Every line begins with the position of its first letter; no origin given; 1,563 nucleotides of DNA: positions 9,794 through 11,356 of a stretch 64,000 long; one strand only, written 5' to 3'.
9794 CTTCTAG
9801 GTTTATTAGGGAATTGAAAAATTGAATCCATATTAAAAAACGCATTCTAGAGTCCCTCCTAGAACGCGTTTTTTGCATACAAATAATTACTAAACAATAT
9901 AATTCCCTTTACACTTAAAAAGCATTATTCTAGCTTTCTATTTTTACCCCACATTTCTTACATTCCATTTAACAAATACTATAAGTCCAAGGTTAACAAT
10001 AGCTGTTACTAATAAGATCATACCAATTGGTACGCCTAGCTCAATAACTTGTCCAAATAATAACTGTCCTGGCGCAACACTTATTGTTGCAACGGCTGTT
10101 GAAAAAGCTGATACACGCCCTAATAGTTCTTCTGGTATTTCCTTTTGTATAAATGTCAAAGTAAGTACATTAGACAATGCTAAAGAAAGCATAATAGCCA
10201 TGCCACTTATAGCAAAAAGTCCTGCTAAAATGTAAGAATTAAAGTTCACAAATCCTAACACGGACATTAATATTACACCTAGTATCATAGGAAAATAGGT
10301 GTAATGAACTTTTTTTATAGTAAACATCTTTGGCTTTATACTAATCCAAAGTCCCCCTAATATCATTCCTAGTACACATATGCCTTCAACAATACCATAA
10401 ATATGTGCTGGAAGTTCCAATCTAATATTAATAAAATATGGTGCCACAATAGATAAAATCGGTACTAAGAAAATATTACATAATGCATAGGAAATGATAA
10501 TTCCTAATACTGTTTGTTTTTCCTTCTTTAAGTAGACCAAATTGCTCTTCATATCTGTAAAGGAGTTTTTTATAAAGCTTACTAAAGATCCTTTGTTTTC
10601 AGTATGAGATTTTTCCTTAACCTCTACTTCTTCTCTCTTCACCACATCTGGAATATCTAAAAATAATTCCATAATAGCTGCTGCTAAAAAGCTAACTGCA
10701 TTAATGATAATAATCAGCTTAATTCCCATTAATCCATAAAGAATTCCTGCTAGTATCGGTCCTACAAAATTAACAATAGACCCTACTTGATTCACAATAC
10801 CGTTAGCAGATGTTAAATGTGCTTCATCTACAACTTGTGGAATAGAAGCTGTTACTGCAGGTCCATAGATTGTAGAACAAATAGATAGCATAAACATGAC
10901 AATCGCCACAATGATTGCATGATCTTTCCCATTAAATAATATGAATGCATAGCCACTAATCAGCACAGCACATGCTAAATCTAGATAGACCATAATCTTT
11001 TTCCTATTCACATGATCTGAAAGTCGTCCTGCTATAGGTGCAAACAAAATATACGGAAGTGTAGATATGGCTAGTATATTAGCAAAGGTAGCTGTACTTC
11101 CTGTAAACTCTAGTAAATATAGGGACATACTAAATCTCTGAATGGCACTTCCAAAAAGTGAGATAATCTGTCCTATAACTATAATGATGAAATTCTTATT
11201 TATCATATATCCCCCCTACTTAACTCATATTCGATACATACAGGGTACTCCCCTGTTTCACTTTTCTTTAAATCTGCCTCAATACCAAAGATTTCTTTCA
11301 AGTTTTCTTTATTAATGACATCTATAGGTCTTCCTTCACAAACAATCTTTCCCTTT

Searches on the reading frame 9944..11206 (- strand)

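Call 24: search_protein_families(library=pfam, proteins=[window:9944-11206:-])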
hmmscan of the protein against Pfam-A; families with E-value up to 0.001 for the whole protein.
window:9944-11206:- (420 aa): 4 families
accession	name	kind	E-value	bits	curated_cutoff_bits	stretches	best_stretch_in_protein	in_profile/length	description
PF07690.21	MFS_1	-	3.8e-33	115.3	33.4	1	10-378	2-344/347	Major Facilitator Superfamily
PF05977.19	MFS_3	-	2.2e-18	66.5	27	1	3-415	9-394/524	Transmembrane secretion effector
PF13347.12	MFS_2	-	1.6e-05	24.1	27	1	2-136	222-353/427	MFS/sugar transport protein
PF06963.18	FPN1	-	0.00017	20.8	24.6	0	7-216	5-243/430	Ferroportin1 (FPN1)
